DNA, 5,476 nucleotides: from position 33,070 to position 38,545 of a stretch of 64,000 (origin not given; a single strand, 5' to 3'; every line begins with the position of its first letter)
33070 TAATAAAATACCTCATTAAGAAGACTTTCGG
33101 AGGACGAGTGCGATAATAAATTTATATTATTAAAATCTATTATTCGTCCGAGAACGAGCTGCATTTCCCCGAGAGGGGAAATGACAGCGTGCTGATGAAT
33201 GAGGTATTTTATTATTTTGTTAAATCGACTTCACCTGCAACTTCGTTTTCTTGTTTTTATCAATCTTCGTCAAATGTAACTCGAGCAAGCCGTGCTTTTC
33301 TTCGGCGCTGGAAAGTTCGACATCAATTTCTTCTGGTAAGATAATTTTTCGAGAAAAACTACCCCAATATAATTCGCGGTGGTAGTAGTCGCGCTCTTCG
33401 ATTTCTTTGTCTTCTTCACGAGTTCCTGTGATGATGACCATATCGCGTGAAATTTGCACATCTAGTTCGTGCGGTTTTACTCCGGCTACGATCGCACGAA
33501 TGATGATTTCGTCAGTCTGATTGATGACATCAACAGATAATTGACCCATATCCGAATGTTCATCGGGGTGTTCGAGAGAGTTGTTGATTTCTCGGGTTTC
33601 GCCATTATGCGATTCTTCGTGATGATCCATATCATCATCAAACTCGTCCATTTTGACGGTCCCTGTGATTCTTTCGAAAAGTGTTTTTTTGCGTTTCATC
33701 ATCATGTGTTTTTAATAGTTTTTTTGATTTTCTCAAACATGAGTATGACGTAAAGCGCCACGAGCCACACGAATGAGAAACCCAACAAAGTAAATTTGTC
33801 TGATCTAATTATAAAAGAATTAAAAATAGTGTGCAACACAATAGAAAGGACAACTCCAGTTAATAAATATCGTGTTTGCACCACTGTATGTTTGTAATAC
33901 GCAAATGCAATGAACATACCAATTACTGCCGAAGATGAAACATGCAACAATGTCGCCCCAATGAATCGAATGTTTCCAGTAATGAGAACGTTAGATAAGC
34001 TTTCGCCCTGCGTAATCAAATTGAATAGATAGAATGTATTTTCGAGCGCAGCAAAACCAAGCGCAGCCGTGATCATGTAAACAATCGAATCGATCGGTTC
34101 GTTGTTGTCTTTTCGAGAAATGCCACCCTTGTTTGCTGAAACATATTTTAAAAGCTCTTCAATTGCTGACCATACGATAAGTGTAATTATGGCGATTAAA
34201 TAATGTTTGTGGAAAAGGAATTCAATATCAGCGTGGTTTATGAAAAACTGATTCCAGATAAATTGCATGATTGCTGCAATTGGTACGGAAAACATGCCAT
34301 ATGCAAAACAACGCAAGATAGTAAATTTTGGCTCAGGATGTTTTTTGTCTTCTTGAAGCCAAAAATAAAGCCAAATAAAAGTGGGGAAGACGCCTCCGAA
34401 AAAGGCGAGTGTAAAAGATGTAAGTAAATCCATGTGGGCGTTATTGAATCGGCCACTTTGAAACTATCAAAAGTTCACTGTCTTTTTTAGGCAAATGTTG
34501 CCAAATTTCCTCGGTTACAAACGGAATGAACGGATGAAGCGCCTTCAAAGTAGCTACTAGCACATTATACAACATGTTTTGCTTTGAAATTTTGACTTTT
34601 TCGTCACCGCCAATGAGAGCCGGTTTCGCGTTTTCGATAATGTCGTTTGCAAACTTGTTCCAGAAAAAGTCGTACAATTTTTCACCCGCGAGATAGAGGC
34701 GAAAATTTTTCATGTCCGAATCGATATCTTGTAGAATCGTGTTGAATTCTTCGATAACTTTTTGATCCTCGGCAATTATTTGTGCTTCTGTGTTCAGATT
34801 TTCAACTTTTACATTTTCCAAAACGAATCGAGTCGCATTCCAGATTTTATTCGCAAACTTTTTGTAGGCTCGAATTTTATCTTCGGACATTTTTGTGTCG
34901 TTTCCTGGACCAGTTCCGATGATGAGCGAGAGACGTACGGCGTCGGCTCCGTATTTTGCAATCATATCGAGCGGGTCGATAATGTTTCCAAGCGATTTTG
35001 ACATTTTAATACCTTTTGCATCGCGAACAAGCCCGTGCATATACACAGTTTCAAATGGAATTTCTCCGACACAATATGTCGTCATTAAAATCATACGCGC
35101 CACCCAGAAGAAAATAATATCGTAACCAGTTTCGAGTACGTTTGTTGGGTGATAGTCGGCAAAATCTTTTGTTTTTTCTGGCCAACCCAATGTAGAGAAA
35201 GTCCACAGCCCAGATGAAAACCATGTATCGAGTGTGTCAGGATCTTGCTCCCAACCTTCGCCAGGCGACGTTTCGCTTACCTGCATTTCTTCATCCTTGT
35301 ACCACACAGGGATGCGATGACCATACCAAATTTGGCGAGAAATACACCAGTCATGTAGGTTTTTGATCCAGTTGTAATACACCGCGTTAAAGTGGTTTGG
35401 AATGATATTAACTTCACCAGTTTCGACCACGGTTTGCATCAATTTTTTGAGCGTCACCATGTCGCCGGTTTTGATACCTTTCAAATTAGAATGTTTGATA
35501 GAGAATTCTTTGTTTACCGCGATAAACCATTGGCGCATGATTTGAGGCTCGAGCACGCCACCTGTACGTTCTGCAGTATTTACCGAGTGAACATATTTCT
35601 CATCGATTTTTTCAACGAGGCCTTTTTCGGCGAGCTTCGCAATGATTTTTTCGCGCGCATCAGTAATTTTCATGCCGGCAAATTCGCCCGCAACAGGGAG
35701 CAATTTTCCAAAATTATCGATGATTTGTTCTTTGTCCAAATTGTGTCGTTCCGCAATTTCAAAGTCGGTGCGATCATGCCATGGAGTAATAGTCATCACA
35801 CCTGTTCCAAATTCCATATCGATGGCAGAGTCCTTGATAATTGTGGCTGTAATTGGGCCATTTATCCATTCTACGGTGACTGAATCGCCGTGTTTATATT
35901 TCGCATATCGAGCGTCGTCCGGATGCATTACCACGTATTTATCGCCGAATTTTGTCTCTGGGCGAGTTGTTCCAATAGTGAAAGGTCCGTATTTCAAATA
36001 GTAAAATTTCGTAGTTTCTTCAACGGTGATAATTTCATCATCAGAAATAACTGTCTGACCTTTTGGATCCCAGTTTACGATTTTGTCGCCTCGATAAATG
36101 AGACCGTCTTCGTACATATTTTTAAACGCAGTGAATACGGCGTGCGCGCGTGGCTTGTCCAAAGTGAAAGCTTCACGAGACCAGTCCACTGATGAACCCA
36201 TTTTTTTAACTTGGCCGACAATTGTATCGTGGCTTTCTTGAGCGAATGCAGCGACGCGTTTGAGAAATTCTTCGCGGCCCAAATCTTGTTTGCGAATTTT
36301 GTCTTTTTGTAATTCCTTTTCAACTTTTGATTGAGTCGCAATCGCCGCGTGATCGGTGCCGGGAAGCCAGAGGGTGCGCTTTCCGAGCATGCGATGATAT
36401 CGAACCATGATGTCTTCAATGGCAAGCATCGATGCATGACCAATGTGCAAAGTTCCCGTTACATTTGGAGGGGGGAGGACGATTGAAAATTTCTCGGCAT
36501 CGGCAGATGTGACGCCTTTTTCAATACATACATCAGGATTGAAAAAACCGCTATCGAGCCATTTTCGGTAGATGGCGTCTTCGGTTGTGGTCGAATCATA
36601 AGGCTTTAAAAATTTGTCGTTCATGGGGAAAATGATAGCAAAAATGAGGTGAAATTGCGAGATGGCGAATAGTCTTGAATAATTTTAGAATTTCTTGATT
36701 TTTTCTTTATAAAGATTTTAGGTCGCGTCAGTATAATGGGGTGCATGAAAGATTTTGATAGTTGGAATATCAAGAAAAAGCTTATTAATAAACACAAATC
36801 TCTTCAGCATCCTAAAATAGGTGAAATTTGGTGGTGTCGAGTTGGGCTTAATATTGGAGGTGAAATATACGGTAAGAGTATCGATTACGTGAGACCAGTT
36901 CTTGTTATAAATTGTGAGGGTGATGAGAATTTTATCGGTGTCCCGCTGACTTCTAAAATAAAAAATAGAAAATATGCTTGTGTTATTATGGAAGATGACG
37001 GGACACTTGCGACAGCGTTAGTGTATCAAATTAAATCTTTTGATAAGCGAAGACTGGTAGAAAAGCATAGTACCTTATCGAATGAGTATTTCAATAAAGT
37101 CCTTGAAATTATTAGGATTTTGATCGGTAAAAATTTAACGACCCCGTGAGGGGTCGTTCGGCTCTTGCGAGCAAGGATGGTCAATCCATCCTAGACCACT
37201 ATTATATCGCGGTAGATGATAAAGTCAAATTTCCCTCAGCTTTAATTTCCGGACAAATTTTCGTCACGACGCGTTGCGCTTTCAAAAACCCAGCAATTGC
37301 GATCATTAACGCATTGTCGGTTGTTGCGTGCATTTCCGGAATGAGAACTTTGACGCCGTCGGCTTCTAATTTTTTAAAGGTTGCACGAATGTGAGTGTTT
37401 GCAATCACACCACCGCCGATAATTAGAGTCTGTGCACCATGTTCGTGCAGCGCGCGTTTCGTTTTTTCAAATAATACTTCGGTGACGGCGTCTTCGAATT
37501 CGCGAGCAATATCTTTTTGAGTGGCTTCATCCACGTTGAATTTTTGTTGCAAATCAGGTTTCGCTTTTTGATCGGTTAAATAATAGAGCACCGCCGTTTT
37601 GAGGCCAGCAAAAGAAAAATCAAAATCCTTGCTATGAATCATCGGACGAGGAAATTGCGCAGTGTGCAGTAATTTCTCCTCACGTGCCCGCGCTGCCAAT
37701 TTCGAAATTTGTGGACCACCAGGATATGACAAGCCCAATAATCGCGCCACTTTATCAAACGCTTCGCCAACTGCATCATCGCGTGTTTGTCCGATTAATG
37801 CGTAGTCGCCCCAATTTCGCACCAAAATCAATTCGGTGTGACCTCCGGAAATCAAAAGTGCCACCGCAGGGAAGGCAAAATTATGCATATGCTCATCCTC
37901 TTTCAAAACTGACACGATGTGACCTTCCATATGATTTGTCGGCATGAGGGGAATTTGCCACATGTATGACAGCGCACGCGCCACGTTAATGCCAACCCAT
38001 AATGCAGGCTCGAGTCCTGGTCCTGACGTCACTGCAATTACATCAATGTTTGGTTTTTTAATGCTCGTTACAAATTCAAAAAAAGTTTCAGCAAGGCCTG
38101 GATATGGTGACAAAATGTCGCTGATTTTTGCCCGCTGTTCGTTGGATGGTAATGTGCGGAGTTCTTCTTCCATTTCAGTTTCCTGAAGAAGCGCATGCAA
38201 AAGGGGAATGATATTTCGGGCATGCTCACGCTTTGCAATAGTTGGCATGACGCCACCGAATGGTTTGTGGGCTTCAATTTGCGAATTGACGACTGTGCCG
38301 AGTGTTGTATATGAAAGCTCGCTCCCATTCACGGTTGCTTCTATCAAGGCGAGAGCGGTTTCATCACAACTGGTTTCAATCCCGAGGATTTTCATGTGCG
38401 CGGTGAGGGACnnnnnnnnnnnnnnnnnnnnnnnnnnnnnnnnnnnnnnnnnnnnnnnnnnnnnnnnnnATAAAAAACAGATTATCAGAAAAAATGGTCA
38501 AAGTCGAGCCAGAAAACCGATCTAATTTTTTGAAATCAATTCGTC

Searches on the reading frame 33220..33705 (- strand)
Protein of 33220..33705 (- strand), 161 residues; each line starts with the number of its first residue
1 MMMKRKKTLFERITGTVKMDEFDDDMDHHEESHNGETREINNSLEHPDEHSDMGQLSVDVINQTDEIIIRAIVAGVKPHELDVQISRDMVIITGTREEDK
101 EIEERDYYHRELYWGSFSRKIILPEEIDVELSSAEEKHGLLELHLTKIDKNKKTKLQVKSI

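Call 66: search_protein_families(library=pfam, proteins=[window:33220-33705:-], max_evalue=0.001)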
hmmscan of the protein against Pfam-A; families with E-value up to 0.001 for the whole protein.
window:33220-33705:- (161 aa): 1 family
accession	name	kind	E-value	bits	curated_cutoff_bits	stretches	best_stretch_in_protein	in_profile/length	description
PF00011.27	HSP20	-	1.6e-15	57.5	20.8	1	60-154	2-94/102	Hsp20/alpha crystallin family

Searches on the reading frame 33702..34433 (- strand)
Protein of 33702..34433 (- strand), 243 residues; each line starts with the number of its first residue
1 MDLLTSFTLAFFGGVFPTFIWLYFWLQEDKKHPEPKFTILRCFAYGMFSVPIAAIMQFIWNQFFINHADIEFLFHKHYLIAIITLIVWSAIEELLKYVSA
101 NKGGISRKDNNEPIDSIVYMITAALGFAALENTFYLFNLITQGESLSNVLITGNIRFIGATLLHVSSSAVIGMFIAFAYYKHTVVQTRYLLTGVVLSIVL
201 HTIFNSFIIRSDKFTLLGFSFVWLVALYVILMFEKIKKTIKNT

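Call 67: search_protein_families(library=pfam, proteins=[window:33702-34433:-], max_evalue=0.001)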
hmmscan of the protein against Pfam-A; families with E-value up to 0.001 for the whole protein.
window:33702-34433:- (243 aa): 1 family
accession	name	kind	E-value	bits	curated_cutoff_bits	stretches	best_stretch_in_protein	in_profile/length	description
PF13367.11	PrsW-protease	-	3.3e-24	85.9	23.5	1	34-229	1-194/196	PrsW family intramembrane metalloprotease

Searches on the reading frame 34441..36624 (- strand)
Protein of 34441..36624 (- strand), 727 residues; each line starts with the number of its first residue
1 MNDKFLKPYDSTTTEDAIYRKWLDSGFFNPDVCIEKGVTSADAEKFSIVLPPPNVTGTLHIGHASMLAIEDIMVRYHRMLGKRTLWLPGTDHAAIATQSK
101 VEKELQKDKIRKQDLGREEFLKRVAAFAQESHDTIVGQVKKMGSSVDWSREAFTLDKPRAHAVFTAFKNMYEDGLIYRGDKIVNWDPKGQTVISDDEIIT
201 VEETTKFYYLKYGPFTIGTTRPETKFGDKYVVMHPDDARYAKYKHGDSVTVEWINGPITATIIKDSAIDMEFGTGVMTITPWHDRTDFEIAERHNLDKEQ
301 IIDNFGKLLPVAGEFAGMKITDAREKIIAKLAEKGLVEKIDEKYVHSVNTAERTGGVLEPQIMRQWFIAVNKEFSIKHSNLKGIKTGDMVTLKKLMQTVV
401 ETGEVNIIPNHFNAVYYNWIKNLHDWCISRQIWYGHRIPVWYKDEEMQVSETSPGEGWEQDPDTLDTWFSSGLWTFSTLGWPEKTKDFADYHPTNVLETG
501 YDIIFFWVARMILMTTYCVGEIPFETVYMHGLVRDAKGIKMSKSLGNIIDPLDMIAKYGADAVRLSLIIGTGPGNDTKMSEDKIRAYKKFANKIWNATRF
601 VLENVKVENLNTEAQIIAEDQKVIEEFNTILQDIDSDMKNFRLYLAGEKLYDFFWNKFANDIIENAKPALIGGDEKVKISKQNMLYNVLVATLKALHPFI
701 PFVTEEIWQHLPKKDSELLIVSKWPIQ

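Call 7: search_protein_families(library=pfam, proteins=[window:34441-36624:-], max_evalue=0.00001)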
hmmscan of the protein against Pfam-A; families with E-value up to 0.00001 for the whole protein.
window:34441-36624:- (727 aa): 4 families
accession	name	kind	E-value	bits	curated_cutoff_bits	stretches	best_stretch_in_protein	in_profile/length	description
PF00133.28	tRNA-synt_1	-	3.3e-126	421.8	22.7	2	18-450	2-255/414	tRNA synthetases class I (I, L, M and V)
PF08264.19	Anticodon_1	-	1.2e-24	87.4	25.1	1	620-725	1-105/148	Anticodon-binding domain of tRNA ligase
PF09334.17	tRNA-synt_1g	-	3.3e-19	69.3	20.1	2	392-586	191-373/391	tRNA synthetases class I (M)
PF01406.26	tRNA-synt_1e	-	3.1e-06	27.2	27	0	501-568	215-281/301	tRNA synthetases class I (C) catalytic domain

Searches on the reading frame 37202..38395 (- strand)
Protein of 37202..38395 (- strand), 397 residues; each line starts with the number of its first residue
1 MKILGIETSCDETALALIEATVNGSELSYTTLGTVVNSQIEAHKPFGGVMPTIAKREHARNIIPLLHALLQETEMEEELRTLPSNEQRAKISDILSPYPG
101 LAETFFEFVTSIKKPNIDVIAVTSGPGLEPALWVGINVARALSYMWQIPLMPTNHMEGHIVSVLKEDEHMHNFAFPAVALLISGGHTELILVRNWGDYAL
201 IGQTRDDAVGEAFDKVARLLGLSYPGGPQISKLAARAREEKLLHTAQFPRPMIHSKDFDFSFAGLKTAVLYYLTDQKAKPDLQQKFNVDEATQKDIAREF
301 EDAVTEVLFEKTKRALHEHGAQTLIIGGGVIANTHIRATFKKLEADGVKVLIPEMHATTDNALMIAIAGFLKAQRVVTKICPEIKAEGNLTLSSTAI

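Call 8: search_protein_families(library=pfam, proteins=[window:37202-38395:-], max_evalue=0.00001)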
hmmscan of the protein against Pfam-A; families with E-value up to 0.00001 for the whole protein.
window:37202-38395:- (397 aa): 2 families
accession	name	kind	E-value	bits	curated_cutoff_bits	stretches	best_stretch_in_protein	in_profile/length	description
PF00814.31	TsaD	-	2.4e-79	267.2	24.8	2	112-366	46-263/264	tRNA N6-adenosine threonylcarbamoyltransferase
PF22521.2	HypF_C_2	-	7.6e-08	32.8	27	1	289-363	162-237/241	Carbamoyltransferase, Kae1-like Domain, second subdomain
